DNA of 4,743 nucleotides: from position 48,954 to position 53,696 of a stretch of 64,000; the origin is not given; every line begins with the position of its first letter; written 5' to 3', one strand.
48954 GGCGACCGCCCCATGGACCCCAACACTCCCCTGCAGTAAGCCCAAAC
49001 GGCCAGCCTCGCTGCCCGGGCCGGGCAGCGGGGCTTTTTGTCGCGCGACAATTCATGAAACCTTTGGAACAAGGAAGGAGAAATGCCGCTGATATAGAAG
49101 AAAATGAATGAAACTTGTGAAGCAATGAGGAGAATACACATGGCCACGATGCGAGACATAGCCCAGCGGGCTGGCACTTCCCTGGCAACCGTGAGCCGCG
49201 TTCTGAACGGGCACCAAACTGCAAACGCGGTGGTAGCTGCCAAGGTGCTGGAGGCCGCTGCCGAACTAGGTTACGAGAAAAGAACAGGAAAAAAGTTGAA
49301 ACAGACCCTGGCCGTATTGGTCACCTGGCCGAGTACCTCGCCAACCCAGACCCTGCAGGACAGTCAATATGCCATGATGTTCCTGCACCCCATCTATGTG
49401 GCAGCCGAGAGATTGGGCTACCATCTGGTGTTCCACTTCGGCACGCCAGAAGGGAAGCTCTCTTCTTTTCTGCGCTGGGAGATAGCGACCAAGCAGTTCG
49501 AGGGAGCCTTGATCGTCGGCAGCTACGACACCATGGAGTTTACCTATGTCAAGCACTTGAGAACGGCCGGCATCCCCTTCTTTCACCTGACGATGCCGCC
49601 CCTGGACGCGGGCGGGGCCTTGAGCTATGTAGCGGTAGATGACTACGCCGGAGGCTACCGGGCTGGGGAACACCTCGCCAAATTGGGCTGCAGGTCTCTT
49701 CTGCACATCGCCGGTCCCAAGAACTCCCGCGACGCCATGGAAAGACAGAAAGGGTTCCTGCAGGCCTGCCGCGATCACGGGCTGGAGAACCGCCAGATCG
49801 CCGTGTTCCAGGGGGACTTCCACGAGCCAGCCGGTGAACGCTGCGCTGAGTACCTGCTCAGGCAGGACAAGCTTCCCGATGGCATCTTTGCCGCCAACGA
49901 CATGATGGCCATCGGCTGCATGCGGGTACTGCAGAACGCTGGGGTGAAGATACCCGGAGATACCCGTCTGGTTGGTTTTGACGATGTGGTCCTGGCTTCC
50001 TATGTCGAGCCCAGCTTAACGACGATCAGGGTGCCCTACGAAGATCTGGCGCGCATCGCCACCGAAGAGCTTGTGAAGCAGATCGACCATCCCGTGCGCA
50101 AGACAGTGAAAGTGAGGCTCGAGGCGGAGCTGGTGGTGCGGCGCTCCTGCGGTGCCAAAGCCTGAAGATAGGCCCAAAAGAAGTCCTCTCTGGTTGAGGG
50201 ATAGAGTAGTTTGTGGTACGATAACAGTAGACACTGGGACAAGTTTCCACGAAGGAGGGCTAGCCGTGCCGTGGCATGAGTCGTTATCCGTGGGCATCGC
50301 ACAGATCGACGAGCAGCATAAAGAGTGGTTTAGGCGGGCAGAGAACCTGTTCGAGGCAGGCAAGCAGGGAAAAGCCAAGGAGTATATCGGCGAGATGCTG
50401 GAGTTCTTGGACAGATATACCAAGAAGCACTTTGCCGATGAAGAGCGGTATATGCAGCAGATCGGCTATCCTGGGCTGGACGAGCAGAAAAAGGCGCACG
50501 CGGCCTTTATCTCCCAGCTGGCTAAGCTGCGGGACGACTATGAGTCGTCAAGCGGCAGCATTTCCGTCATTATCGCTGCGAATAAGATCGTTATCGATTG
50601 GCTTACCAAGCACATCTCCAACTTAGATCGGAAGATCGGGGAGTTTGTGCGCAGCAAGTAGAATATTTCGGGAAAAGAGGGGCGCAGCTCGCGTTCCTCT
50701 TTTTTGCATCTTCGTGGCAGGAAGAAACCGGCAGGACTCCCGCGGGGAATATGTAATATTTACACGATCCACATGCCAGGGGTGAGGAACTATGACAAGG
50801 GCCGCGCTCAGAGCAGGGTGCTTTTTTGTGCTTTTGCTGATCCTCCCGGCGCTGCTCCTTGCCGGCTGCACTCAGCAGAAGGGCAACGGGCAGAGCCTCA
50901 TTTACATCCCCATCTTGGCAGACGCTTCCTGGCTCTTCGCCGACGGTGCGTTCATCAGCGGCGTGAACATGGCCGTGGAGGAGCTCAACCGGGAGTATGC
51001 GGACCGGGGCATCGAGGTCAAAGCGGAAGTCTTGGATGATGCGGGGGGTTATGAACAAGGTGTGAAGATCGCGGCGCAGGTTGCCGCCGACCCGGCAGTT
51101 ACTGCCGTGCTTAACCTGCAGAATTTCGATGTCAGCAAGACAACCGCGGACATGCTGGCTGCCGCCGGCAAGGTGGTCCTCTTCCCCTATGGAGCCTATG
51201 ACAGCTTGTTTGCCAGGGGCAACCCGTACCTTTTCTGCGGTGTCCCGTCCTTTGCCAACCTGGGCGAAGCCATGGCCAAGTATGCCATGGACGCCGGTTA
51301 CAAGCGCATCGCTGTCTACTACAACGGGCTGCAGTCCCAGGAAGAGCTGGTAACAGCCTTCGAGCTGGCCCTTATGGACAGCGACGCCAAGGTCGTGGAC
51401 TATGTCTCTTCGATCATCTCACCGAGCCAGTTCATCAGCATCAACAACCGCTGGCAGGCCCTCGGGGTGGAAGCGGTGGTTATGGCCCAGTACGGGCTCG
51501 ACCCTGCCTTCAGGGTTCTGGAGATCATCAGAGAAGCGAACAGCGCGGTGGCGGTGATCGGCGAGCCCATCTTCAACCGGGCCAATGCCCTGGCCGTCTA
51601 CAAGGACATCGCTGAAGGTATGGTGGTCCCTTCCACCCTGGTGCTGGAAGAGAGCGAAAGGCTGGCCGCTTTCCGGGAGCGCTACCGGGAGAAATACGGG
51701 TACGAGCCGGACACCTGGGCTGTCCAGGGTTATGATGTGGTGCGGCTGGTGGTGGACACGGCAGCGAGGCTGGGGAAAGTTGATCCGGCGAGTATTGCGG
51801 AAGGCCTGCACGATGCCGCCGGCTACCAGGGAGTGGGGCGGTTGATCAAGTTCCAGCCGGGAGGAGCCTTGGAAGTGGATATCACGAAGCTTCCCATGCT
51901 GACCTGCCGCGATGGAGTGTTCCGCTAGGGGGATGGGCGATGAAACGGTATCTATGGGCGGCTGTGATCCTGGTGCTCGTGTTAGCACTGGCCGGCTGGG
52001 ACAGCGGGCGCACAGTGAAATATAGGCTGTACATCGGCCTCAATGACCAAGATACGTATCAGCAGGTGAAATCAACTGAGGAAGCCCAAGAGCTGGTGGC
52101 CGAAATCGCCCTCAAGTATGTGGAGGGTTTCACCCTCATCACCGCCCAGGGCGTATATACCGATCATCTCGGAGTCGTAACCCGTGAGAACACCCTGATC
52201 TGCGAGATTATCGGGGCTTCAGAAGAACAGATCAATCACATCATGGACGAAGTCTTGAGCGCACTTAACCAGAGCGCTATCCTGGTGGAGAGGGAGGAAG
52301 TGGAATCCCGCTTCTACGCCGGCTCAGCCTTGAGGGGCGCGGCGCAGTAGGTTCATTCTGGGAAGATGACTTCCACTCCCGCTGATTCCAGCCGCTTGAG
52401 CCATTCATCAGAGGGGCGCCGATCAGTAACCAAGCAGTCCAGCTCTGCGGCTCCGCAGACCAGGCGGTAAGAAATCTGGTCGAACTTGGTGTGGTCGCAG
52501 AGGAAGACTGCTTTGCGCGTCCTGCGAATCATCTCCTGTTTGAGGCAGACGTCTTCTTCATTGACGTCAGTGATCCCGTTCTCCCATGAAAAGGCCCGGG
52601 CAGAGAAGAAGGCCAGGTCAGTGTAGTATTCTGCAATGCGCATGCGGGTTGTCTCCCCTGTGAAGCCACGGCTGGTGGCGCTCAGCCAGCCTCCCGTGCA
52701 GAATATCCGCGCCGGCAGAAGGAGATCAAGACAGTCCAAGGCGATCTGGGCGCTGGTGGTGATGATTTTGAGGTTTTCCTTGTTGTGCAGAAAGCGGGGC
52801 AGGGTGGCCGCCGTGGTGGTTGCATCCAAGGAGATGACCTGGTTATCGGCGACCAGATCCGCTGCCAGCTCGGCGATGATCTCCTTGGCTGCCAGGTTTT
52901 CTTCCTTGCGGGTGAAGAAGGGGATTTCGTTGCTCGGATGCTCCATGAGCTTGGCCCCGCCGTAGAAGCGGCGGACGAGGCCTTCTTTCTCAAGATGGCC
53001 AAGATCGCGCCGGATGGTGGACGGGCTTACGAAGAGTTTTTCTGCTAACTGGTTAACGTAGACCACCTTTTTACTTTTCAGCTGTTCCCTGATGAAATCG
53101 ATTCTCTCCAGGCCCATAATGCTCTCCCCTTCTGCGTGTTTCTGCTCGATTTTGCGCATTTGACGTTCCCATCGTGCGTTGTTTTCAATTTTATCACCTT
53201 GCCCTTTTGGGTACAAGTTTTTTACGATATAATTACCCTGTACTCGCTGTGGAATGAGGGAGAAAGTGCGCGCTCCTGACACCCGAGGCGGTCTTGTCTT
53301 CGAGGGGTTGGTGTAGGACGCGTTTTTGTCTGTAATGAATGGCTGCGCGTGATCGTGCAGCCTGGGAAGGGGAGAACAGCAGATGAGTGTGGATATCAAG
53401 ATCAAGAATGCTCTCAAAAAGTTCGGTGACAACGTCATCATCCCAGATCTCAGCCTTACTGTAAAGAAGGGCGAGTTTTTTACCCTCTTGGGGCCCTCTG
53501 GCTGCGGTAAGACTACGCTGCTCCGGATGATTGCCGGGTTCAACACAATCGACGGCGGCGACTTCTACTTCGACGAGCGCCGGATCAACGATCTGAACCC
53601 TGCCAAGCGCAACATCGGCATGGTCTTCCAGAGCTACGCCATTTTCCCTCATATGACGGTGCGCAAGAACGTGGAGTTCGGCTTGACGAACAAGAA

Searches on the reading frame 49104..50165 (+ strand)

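Call 53: search_protein_families(library=pfam, proteins=[window:49104-50165:+], max_evalue=0.00001)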
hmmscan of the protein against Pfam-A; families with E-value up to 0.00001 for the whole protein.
window:49104-50165:+ (353 aa): 4 families
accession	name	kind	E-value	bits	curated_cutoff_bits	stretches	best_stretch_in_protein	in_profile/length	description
PF13377.12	Peripla_BP_3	-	9.3e-38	130.4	26.5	1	189-349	2-167/167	Periplasmic binding protein-like domain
PF00532.27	Peripla_BP_1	-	1.1e-20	74.7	22.2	1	127-333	53-267/281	Periplasmic binding proteins and sugar binding domain of LacI family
PF13407.12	Peripla_BP_4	-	6.4e-14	52.6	35.1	1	147-293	71-217/258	Periplasmic binding protein domain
PF00356.27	LacI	-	6.2e-12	45.6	27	1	15-57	1-43/46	Bacterial regulatory proteins, lacI family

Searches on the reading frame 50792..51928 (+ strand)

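Call 53: search_protein_families(library=pfam, proteins=[window:50792-51928:+], max_evalue=0.00001)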
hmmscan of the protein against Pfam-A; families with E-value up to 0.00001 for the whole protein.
window:50792-51928:+ (378 aa): 2 families
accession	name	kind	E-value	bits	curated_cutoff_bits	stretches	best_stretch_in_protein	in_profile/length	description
PF13458.12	Peripla_BP_6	-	7.6e-29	101.9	31.7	1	53-354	20-322/343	Periplasmic binding protein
PF01094.35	ANF_receptor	-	2.6e-08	33.8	25.4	1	58-331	6-297/353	Receptor family ligand binding region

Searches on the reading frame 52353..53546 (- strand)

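Call 53: search_protein_families(library=pfam, proteins=[window:52353-53546:-], max_evalue=0.00001)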
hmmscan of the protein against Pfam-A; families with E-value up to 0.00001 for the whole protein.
window:52353-53546:- (397 aa): 3 families
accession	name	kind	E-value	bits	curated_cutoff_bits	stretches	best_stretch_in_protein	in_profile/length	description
PF00455.28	DeoRC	-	2.9e-35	122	31.8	1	217-376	2-160/160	DeoR C terminal sensor domain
PF08220.18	HTH_DeoR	-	5.2e-14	52.2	21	1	148-202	1-55/57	DeoR-like helix-turn-helix domain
PF08279.18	HTH_11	-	3.8e-06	27.1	25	0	150-189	3-43/55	HTH domain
